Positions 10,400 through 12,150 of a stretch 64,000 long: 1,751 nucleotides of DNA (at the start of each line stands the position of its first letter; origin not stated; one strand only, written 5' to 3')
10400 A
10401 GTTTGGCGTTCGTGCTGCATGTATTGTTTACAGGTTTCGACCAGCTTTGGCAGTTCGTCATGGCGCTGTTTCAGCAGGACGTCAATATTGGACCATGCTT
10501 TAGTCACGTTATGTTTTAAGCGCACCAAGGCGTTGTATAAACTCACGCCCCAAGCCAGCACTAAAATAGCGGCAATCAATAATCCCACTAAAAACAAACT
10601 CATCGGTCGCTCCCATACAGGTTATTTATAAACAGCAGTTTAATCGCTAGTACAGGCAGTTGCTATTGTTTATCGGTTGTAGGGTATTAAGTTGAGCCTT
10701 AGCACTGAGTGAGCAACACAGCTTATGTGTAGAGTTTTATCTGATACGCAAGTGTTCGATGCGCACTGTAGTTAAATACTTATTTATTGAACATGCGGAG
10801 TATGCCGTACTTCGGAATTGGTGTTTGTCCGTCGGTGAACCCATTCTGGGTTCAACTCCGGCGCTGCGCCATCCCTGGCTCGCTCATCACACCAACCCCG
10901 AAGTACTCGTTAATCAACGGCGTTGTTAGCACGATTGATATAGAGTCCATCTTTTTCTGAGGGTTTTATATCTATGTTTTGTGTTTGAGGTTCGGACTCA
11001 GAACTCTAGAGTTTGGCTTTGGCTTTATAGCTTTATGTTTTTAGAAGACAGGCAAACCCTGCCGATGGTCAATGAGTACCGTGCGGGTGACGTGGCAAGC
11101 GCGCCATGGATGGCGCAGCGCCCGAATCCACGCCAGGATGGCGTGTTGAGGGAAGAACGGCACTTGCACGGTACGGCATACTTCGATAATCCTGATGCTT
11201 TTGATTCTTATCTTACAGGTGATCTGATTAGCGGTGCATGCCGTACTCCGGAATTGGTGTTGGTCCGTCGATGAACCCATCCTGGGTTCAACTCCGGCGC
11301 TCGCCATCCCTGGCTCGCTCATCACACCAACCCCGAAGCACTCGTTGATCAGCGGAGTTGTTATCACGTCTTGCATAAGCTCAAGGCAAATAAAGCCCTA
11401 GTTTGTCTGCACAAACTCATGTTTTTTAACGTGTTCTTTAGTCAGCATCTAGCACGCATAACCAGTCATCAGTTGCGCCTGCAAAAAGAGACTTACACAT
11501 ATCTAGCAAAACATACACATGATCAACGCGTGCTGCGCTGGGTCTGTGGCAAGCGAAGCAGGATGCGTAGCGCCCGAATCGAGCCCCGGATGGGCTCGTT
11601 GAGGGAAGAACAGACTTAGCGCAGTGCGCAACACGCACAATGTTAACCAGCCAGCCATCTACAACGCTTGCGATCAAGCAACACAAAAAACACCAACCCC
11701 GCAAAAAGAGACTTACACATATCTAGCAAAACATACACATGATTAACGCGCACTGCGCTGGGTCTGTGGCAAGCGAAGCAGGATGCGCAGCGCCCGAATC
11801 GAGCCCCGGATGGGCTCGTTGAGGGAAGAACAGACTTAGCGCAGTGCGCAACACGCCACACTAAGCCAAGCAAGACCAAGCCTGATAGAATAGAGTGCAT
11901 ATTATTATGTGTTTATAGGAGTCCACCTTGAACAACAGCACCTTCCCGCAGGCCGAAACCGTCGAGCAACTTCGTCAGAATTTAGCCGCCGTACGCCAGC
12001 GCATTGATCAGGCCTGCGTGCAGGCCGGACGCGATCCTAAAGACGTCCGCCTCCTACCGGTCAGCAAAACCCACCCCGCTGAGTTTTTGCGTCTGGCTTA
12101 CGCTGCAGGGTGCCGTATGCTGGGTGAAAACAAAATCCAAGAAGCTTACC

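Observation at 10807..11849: Five copies of a ~100-nt covarying, strand-specific structured element in a 1.3-kb ORF-free gap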

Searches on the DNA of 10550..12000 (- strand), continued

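Call 16: search_with_rna_model(model_id=R1, sources=[L007, L008, L009, L010, L011, L012, L013, L014, L015, L016, L017, L018, L019, L020, L021, L022, L023, L024, L025, L026, L027, L028, L029, L030, L031, L032, L033, L034, L035, L036, L037, L038, L039, L040, L041, L042, L043, L044, L045, L046, L047, L048, L049, L050, L051, L052, L053, L054, L055, L056, L057, L058, L059, L060, L061, L062, L063, L064, L065, L066, L067, L068, L069, L070, L071, L072, L073, L074, L075, L076, L077, L078, L079, L080, L081, L082, L083, L084, L085, L086, L087, L088, L089, L090, L091, L092, L093, L094, L095, L096, L097, L098, L099, L100, L101, L102, L103, L104, L105, L106], max_evalue=0.001, make_alignment=true)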
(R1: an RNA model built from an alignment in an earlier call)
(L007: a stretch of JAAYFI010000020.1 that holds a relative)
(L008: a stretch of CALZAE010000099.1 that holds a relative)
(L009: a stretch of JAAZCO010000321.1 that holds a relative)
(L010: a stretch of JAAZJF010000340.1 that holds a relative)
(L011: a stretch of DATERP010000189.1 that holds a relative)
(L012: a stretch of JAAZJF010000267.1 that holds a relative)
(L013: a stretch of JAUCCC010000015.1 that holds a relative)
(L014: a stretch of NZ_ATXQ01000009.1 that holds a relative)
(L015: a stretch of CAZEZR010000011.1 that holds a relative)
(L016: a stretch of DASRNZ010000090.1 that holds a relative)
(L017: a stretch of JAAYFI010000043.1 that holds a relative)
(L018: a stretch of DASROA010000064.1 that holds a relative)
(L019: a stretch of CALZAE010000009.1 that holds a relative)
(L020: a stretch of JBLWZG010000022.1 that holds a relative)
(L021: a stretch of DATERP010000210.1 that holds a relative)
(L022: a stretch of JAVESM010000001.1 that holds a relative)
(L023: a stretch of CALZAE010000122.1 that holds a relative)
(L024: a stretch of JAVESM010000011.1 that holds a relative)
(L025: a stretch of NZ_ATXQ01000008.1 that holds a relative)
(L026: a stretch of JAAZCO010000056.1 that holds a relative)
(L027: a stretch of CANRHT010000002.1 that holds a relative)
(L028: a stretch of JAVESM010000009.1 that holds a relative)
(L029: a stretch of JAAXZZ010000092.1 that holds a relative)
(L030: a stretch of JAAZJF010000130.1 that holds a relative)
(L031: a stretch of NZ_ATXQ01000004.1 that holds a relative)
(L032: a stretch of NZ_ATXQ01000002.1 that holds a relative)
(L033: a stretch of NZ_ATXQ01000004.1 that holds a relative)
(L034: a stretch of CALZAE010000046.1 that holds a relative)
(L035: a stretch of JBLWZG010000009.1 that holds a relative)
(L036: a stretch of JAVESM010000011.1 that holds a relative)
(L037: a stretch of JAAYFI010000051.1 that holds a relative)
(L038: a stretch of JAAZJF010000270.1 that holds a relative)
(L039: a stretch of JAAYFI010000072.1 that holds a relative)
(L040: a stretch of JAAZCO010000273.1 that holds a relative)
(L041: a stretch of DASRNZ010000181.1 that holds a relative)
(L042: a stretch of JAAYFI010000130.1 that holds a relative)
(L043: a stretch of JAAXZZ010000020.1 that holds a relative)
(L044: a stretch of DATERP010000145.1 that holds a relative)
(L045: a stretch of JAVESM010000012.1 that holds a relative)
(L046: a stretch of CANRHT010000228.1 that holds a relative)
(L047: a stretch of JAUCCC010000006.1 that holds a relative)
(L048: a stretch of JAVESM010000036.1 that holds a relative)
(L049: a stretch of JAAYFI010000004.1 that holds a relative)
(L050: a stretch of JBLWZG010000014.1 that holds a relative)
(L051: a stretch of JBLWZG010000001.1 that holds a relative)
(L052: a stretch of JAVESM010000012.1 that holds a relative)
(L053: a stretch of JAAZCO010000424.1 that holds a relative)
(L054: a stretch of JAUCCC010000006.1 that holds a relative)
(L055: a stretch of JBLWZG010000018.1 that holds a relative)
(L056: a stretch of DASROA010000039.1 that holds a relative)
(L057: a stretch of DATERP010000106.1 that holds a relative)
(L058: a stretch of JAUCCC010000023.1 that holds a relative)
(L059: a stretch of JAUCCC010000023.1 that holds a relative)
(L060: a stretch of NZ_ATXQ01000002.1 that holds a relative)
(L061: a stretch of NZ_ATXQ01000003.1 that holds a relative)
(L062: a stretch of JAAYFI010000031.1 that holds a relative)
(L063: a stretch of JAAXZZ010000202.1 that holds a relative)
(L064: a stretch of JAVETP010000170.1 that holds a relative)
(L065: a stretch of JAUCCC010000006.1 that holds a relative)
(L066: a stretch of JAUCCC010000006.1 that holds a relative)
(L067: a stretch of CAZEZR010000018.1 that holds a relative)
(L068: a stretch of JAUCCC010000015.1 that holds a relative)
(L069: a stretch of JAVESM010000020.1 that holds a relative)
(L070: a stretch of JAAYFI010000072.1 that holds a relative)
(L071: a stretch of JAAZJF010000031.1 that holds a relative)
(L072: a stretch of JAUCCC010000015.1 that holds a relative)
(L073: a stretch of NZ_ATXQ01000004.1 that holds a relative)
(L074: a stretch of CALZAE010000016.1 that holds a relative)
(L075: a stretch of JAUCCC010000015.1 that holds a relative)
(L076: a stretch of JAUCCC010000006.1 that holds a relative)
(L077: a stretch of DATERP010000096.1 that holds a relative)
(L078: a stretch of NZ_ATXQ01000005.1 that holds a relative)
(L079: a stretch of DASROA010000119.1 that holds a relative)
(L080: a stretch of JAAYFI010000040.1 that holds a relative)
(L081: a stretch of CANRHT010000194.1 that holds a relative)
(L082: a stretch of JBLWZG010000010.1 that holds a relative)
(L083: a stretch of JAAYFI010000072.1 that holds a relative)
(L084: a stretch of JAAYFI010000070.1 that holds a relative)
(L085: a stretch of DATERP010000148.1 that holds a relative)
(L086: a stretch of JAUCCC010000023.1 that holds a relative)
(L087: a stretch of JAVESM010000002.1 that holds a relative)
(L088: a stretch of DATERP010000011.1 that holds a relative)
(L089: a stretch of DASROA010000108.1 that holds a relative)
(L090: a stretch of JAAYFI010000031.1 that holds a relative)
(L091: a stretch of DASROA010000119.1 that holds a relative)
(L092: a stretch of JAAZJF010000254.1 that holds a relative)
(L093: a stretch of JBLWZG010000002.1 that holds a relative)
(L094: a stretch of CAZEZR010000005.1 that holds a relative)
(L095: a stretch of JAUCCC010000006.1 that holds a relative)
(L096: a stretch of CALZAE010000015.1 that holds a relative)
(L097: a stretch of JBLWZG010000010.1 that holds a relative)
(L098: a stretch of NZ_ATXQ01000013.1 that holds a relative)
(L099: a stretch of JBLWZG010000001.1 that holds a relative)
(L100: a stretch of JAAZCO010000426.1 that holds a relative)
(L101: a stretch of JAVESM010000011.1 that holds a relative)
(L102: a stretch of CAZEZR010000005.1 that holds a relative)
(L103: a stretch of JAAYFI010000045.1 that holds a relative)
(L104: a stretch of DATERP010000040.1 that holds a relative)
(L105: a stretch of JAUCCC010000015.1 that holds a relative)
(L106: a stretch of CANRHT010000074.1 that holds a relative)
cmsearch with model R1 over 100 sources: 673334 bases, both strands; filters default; matches with E-value up to 0.001: 264.
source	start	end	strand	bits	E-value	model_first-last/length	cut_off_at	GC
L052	4813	4934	+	131.6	5.9e-33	1-122/122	no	0.61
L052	4528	4649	-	129.5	2.1e-32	1-122/122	no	0.61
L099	6268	6388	+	129.2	2.6e-32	1-122/122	no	0.62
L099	6559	6679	+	129.2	2.6e-32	1-122/122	no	0.62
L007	1322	1442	-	129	2.9e-32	1-122/122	no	0.57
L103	7087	7207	-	128.6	3.9e-32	1-122/122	no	0.6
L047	7810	7931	-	128.6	3.9e-32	1-122/122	no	0.62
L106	1135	1255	-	128.2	5e-32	1-122/122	no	0.6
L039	2832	2952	-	128.1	5.2e-32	1-122/122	no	0.61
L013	5665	5786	-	127.6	7e-32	1-122/122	no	0.57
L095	6038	6158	-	126.3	1.7e-31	1-122/122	no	0.57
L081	2228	2348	-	126.1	1.8e-31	1-122/122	no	0.6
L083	1858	1978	+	126.1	1.8e-31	1-122/122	no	0.58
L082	4705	4827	-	125.7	2.3e-31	1-122/122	no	0.59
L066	4097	4218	+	125.1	3.4e-31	1-122/122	no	0.57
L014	1193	1314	-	124.6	4.6e-31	1-122/122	no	0.54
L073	5603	5725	+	124.5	5e-31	1-122/122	no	0.54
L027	5713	5835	-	124.1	6.6e-31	1-122/122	no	0.58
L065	5858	5978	-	123.5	9.2e-31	1-122/122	no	0.6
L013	5915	6035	+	123.2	1.1e-30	1-122/122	no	0.61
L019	3003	3125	-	123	1.3e-30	1-122/122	no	0.57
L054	4787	4908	+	121.9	2.5e-30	1-122/122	no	0.56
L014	814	934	-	121.8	2.8e-30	1-122/122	no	0.55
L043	3572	3693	-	121.7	3e-30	1-122/122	no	0.58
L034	2236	2358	+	121.6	3.1e-30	1-122/122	no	0.56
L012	5426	5547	-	121.5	3.4e-30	1-122/122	no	0.51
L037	1076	1196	+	121.2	4.1e-30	1-122/122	no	0.59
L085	3610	3731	+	121.2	4.1e-30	1-122/122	no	0.6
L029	318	439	-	120.7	5.6e-30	1-122/122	no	0.54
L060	7497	7619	+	120.6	5.7e-30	1-122/122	no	0.55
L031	473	594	+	120.5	6.2e-30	1-122/122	no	0.57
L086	6017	6138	+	120.5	6.4e-30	1-122/122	no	0.61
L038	3483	3605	+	120.3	7.2e-30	1-122/122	no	0.6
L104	2306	2428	-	120.2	7.5e-30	1-122/122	no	0.61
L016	4814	4936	+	119.8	9.7e-30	1-122/122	no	0.64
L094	3513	3635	-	119.7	1e-29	1-122/122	no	0.63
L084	3489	3609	+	119.2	1.4e-29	1-122/122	no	0.57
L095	6356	6476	+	118.9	1.7e-29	1-122/122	no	0.61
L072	3460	3580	-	118.7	1.9e-29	1-122/122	no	0.55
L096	2588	2710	-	118.7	2e-29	1-122/122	no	0.56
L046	2370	2492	+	117.9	3.2e-29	1-122/122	no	0.58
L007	911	1031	-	117.7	3.8e-29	1-122/122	no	0.59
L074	1962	2084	-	117.6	4e-29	1-122/122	no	0.59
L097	5909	6029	+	117.5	4.1e-29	1-122/122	no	0.61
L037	508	628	+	117.4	4.3e-29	1-122/122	no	0.61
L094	3920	4042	-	117.3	4.8e-29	1-122/122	no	0.61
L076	315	435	+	117.1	5.2e-29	1-122/122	no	0.56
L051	379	500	+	117.1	5.5e-29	1-122/122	no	0.55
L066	4258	4377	-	117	5.9e-29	1-122/122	no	0.61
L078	6872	6992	-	117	5.9e-29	1-122/122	no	0.55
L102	5490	5612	+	116.9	6.2e-29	1-122/122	no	0.6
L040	3188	3310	-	116.8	6.4e-29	1-122/122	no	0.57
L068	6608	6729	+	116.8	6.5e-29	1-122/122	no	0.59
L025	6640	6760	+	116.8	6.7e-29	1-122/122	no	0.56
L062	4855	4976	+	116.4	8.3e-29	1-122/122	no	0.54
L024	3897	4018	+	116.3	8.7e-29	1-122/122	no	0.57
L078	7287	7407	-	116.2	9.3e-29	1-122/122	no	0.56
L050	181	303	+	116.2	9.6e-29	1-122/122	no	0.54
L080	3539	3660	+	115.9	1.2e-28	1-122/122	no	0.61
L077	1403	1525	-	115.7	1.3e-28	1-122/122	no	0.56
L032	963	1083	-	115.6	1.4e-28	1-122/122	no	0.56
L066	4574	4695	+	115.6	1.4e-28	1-122/122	no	0.58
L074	2219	2341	+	115.5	1.5e-28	1-122/122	no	0.63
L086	6177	6297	-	115.3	1.6e-28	1-122/122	no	0.6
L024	3586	3707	+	115.2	1.8e-28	1-122/122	no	0.53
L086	5719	5839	-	115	2e-28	1-122/122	no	0.6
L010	1787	1909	-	114.6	2.6e-28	1-122/122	no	0.57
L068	6412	6533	+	114.5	2.8e-28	1-122/122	no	0.58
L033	6652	6773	+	114.4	3e-28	1-122/122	no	0.63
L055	3249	3369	-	114.2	3.4e-28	1-122/122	no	0.55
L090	4665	4787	+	114.1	3.5e-28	1-122/122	no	0.6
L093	7219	7339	-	114.1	3.5e-28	1-122/122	no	0.64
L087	886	1007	+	113.7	4.7e-28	1-122/122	no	0.57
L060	7884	8000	+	113.5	5.3e-28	1-116/122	3'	0.54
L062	4464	4585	+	113.4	5.5e-28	1-122/122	no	0.54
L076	34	155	-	113.4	5.5e-28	1-122/122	no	0.61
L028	2140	2260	+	113.3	5.8e-28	1-122/122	no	0.56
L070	6801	6923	-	113.2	6.2e-28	1-122/122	no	0.6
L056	7448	7570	+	113.2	6.4e-28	1-122/122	no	0.59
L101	4964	5084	+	113.1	6.6e-28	1-122/122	no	0.57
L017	6249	6371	-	113.1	6.8e-28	1-122/122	no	0.54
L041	3666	3788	+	113.1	6.8e-28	1-122/122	no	0.59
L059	1725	1846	+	113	7e-28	1-122/122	no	0.6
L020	4226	4346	+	113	7.2e-28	1-122/122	no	0.57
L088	1659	1781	+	112.8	8.2e-28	1-122/122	no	0.54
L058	5561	5682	+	112.8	8.4e-28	1-122/122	no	0.61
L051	540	659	-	112.7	8.4e-28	1-122/122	no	0.57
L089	7007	7128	-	112.5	9.8e-28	1-122/122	no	0.61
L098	453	573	-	112.4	1e-27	1-122/122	no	0.6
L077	1605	1727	-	112.4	1e-27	1-122/122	no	0.61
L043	3885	4004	+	112.4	1.1e-27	1-122/122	no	0.62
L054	4452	4573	-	112.3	1.1e-27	1-122/122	no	0.63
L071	253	375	-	112.3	1.1e-27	1-122/122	no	0.57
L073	1957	2077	+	112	1.3e-27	1-122/122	no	0.57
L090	4432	4554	-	111.9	1.4e-27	1-122/122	no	0.59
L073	1712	1831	-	111.8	1.5e-27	1-122/122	no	0.58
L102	3621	3743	+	111.7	1.7e-27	1-122/122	no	0.58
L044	3014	3136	+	111.6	1.7e-27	1-122/122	no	0.59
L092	2461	2583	-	111.5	1.8e-27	1-122/122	no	0.59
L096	2835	2954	+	111.5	1.9e-27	1-122/122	no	0.63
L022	2070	2190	+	111.4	1.9e-27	1-122/122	no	0.59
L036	7615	7735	+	111.3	2.1e-27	1-122/122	no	0.55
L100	2258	2380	-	111.1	2.4e-27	1-122/122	no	0.61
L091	6079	6201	-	111.1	2.4e-27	1-122/122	no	0.57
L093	7633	7753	-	111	2.6e-27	1-122/122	no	0.59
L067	2038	2160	-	110.9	2.6e-27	1-122/122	no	0.55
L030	7224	7346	-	110.9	2.6e-27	1-122/122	no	0.58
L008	90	212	+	110.8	2.9e-27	1-122/122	no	0.59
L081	2484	2604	+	110.5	3.4e-27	1-122/122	no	0.54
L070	7352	7474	-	110.4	3.8e-27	1-122/122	no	0.6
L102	5082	5204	+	110.1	4.4e-27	1-122/122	no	0.6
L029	1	118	-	110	4.7e-27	1-122/122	no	0.55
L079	4546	4668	+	110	4.7e-27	1-122/122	no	0.6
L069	278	398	-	109.8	5.6e-27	1-122/122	no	0.6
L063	99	219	+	109.7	5.8e-27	1-122/122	no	0.55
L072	1791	1912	-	109.5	6.4e-27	1-122/122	no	0.57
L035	784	905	-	109.4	7.1e-27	1-122/122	no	0.5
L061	4388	4509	-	109.4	7.1e-27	1-122/122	no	0.5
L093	7070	7190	-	109.1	8.3e-27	1-122/122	no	0.6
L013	5490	5609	+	108.9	9.2e-27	1-122/122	no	0.62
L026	2208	2330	+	108.8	9.9e-27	1-122/122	no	0.55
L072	1420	1542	-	108.4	1.3e-26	1-122/122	no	0.62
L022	1660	1780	+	108.3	1.4e-26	1-122/122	no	0.59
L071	493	612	+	108.2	1.5e-26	1-122/122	no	0.52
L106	1358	1478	+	108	1.6e-26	1-122/122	no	0.6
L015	2001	2123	-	107.9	1.8e-26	1-122/122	no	0.56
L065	6214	6332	+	107.7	2e-26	1-122/122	no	0.63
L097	5631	5750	-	107.3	2.7e-26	1-122/122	no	0.54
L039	2677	2795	+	107.2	2.8e-26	1-122/122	no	0.55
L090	4281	4401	+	107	3.1e-26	1-122/122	no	0.58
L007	1167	1285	+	106.9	3.3e-26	1-122/122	no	0.55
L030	7423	7545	-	106.9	3.4e-26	1-122/122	no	0.58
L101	4137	4257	+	106.8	3.6e-26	1-122/122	no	0.58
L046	2126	2246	-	106.5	4.4e-26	1-122/122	no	0.56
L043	3412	3531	+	106.4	4.6e-26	1-122/122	no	0.61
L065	5694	5812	+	106.3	4.9e-26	1-122/122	no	0.63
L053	5459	5581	-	105.6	7.5e-26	1-122/122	no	0.57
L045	2261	2381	+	105.6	7.6e-26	1-122/122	no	0.56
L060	7656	7776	-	105.5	8e-26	1-122/122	no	0.57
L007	1580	1700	+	105.1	1e-25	1-122/122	no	0.57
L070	7136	7256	+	104.9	1.2e-25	1-122/122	no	0.55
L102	5239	5359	-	104.9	1.2e-25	1-122/122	no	0.67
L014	1030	1149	+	104.7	1.4e-25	1-122/122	no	0.57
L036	7766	7888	-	104.5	1.5e-25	1-122/122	no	0.59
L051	778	898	+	104.4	1.6e-25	1-122/122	no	0.55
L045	1839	1959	+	104.2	1.8e-25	1-122/122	no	0.55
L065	5418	5539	-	104.2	1.9e-25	1-122/122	no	0.58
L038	3226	3344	-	104.1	1.9e-25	1-122/122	no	0.61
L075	4723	4844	+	103.8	2.4e-25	1-122/122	no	0.61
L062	4620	4740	-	103.8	2.4e-25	1-122/122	no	0.61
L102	5647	5767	-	103.2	3.5e-25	1-122/122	no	0.66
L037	1233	1351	-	103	3.9e-25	1-122/122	no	0.56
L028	2567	2686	+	103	3.9e-25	1-122/122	no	0.57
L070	6610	6730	+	102.8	4.4e-25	1-122/122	no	0.6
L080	3284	3403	-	102.7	4.7e-25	1-122/122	no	0.54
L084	3646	3764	-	102.5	5.4e-25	1-122/122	no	0.54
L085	3352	3473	-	102.5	5.4e-25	1-122/122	no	0.65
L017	6467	6587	+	102.5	5.5e-25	1-122/122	no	0.58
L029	164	283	+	102.3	6.1e-25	1-122/122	no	0.61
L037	843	962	-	102.2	6.6e-25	1-122/122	no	0.6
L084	3256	3375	-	102.1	6.9e-25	1-122/122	no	0.59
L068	6031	6151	-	102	7.2e-25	1-122/122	no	0.58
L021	117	239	-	101.9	7.9e-25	1-122/122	no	0.55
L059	1495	1614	-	100.9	1.4e-24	1-122/122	no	0.62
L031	585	705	-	100.7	1.7e-24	1-122/122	no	0.6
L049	292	414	-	100.6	1.8e-24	1-122/122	no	0.54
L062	4229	4349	-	100.3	2.2e-24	1-122/122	no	0.6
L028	2297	2417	-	100.1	2.5e-24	1-122/122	no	0.5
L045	2000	2119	-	100.1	2.5e-24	1-122/122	no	0.52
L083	1602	1722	-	99.9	2.8e-24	1-122/122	no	0.54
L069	549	669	+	99.8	2.9e-24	1-122/122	no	0.59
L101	4550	4671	+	99.8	3e-24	1-122/122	no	0.57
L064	2044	2166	+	99.8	3e-24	1-122/122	no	0.61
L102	3785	3905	-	99.5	3.5e-24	1-122/122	no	0.64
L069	742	862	+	98.9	5.3e-24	1-122/122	no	0.58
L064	2361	2483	+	98.7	5.8e-24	1-122/122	no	0.61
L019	3347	3467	+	98.7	5.9e-24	1-122/122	no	0.6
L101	3891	4011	-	98.6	6.4e-24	1-122/122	no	0.56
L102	3369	3489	-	98.6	6.5e-24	1-122/122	no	0.64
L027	5904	6024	+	98.1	8.8e-24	1-122/122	no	0.58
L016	4584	4704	-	98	9.2e-24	1-122/122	no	0.61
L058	4903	5022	-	98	9.4e-24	1-122/122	no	0.63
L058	5117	5236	-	98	9.4e-24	1-122/122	no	0.63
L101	4709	4828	-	97.7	1.1e-23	1-122/122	no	0.56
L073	5369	5489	-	97.4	1.4e-23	1-122/122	no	0.54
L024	3733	3853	-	97.2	1.6e-23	1-122/122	no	0.59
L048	3821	3939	+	97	1.7e-23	1-122/122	no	0.56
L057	5395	5518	-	96.9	1.9e-23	1-122/122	no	0.57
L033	6098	6217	-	96.7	2.1e-23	1-122/122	no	0.62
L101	4295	4414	-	96.7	2.1e-23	1-122/122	no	0.54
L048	3585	3706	-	96.7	2.2e-23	1-122/122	no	0.57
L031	246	366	-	96.4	2.6e-23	1-122/122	no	0.6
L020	3970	4089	-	96.3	2.6e-23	1-122/122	no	0.54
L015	2240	2360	+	96.3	2.7e-23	1-122/122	no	0.6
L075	4361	4502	-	96.3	2.7e-23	1-122/122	no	0.63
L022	1816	1935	-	96.2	2.9e-23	1-122/122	no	0.55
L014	1424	1544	+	96.1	3e-23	1-122/122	no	0.58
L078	7127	7246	+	96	3.4e-23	1-122/122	no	0.55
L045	2422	2541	-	95.8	3.8e-23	1-122/122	no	0.53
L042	464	587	-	95.4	4.9e-23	1-122/122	no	0.59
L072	3766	3885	+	95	6.3e-23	1-122/122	no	0.57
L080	1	103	+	94.8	6.8e-23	19-122/122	5'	0.56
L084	3078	3198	-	94.8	7e-23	1-122/122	no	0.57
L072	1616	1736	+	94.7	7.5e-23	1-122/122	no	0.57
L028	2723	2842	-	94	1.1e-22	1-122/122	no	0.51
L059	1887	2006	-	94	1.2e-22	1-122/122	no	0.62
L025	6363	6482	-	93.7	1.4e-22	1-122/122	no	0.57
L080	139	258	-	93.6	1.5e-22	1-122/122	no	0.52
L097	5256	5375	-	93.4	1.7e-22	1-122/122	no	0.56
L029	546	665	+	93.1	2e-22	1-122/122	no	0.59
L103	7327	7445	+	92.8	2.5e-22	1-122/122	no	0.6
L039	3111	3230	+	92.8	2.5e-22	1-122/122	no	0.53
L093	7475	7594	+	92.8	2.5e-22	1-122/122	no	0.55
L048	3430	3549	+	92.4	3.1e-22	1-122/122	no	0.6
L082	5177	5296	+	92.3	3.4e-22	1-122/122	no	0.65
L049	568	698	+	92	4e-22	1-122/122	no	0.53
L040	3418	3538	+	92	4.1e-22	1-122/122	no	0.6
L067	2241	2361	+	91.8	4.7e-22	1-122/122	no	0.52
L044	2791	2911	-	91.4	5.8e-22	1-122/122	no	0.55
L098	669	788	+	91.2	6.7e-22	1-122/122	no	0.55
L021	394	514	+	91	7.5e-22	1-122/122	no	0.55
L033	6312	6432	-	91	7.5e-22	1-122/122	no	0.61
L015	1841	1961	+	90.8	8.8e-22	1-122/122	no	0.59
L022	1388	1507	-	90.7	9.3e-22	1-122/122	no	0.54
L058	5331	5450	-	90.7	9.3e-22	1-122/122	no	0.62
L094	4172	4292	+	90.7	9.4e-22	1-122/122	no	0.6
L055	3527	3646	+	90.6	9.7e-22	1-122/122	no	0.56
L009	5148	5270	+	90.2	1.3e-21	1-122/122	no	0.59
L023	453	575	+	90.2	1.3e-21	1-122/122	no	0.59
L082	4962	5082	+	90.1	1.4e-21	1-122/122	no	0.64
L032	1218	1337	+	89.8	1.7e-21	1-122/122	no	0.49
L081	2065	2184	+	88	5.1e-21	1-122/122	no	0.53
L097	5478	5601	+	86.9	1e-20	1-122/122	no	0.62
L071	648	771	-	86.8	1.1e-20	1-122/122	no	0.54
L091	5927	6047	+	86.6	1.3e-20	1-122/122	no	0.56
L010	1630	1750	+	86.6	1.3e-20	1-122/122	no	0.59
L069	1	115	-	85.8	2e-20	1-114/122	3'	0.57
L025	6806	6925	-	85.8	2e-20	1-122/122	no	0.56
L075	4163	4286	-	85.8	2.1e-20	1-122/122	no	0.64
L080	417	536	+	85.7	2.2e-20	1-122/122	no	0.57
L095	5873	5992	+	84.8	3.7e-20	1-122/122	no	0.61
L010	2079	2199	+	84.2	5.7e-20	1-122/122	no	0.63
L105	6705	6822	+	83.6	8.2e-20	1-122/122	no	0.58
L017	6776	6897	+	83.1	1.1e-19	1-122/122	no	0.55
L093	7888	8000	+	83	1.2e-19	1-115/122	3'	0.54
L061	4643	4763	+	81.9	2.4e-19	1-122/122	no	0.59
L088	1384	1505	-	81.2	3.7e-19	1-122/122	no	0.57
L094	3765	3885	+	81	4.3e-19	1-122/122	no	0.58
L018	2746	2869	+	79.5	1.1e-18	1-122/122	no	0.56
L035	1039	1159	+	78.6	2e-18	1-122/122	no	0.6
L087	652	767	-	78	2.7e-18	1-122/122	no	0.58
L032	814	933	+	77.1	4.8e-18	1-122/122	no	0.5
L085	152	267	-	76.5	7.1e-18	1-122/122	no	0.56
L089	6852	6972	+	72.6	8.4e-17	1-122/122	no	0.6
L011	3451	3542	-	71.7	1.5e-16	32-122/122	5'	0.58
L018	257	378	-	71.4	1.7e-16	1-122/122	no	0.58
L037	665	785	-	71.1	2.2e-16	1-122/122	no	0.54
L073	2115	2233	-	69.9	4.5e-16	1-122/122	no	0.55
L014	651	770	+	68.9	8.6e-16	1-122/122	no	0.59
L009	1958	2081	-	68.3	1.2e-15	1-122/122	no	0.56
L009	2116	2237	-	64.5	1.4e-14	1-122/122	no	0.55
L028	1911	2004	-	50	1.3e-10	1-122/122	no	0.52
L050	1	73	-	45.9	1.8e-09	1-72/122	3'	0.59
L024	3449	3591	-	41.2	3.3e-08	1-122/122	no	0.52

Alignment A3: 150 matches aligned to the model, 127 columns, each read 5' to 3' on its own strand. Consensus structure (alignment columns), stored with it:
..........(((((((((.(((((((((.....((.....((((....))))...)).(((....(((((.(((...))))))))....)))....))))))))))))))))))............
